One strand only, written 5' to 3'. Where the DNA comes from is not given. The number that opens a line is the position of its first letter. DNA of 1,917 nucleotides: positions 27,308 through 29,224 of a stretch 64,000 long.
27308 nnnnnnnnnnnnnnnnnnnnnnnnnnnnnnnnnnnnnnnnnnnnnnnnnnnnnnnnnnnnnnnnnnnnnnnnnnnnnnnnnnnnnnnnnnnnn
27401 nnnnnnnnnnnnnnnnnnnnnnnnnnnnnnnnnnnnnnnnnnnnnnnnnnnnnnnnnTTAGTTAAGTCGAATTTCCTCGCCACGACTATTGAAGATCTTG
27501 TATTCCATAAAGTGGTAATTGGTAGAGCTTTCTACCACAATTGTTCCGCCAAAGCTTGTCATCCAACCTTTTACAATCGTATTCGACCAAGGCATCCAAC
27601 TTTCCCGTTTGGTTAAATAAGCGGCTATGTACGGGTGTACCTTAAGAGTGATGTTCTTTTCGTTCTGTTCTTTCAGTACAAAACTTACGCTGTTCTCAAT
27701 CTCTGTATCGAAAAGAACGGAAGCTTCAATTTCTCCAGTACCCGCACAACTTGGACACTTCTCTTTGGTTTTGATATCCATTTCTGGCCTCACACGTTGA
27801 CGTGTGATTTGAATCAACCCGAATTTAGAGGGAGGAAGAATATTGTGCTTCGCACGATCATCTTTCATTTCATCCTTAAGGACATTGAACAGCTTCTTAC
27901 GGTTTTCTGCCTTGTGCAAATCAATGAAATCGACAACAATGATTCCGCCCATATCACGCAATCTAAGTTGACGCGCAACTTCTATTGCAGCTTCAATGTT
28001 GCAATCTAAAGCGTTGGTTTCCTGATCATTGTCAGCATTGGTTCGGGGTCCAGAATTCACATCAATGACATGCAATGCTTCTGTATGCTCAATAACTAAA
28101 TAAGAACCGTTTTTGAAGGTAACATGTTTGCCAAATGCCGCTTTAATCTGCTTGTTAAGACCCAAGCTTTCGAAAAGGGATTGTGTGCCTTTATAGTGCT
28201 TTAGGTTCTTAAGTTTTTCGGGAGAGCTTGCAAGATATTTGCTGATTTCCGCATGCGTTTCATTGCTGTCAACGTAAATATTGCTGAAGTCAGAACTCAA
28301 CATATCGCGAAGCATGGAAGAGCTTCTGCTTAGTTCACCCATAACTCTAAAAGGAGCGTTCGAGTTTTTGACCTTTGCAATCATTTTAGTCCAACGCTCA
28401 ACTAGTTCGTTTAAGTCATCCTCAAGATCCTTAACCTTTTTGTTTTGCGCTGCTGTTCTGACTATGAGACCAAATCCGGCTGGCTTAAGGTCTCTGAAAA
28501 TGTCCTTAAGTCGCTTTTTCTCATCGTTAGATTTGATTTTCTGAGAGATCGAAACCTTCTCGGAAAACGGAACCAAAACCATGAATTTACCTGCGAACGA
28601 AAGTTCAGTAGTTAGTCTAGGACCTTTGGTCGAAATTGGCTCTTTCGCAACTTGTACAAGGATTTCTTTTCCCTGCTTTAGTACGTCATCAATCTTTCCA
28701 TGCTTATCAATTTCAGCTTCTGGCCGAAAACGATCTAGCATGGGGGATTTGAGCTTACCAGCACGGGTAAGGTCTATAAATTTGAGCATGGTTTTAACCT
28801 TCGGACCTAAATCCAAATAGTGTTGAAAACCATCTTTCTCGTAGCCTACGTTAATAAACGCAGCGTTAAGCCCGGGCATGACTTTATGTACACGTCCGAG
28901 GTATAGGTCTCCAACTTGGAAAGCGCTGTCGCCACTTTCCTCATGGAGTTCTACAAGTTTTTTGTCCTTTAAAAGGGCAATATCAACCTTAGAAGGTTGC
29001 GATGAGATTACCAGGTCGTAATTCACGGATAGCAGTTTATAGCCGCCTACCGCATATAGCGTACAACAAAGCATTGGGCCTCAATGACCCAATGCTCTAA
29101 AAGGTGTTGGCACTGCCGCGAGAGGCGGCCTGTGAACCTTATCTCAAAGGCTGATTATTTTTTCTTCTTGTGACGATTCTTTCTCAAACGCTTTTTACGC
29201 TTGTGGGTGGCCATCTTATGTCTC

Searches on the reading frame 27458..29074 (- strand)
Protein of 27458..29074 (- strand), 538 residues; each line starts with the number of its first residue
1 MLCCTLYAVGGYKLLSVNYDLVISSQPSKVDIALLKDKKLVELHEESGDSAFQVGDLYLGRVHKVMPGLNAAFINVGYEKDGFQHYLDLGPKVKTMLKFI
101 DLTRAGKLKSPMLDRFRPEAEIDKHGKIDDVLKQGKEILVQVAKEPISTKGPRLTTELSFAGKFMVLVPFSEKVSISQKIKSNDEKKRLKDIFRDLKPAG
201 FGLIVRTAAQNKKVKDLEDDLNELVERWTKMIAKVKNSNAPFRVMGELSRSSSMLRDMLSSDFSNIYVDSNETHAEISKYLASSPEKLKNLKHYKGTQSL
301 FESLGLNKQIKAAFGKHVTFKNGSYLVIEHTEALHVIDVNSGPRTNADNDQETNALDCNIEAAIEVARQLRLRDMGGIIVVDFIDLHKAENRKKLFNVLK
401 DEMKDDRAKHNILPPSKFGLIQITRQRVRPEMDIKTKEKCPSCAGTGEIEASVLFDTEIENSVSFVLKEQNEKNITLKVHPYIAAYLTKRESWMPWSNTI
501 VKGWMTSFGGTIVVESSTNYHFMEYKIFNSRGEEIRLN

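Call 89: search_protein_families(library=pfam, proteins=[window:27458-29074:-], max_evalue=0.00001)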
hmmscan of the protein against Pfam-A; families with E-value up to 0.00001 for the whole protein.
window:27458-29074:- (538 aa): 1 family
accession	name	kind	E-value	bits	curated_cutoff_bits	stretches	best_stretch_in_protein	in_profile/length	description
PF10150.14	RNase_E_G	-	2e-94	316.5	25.5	1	159-428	1-270/270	Ribonuclease E/G family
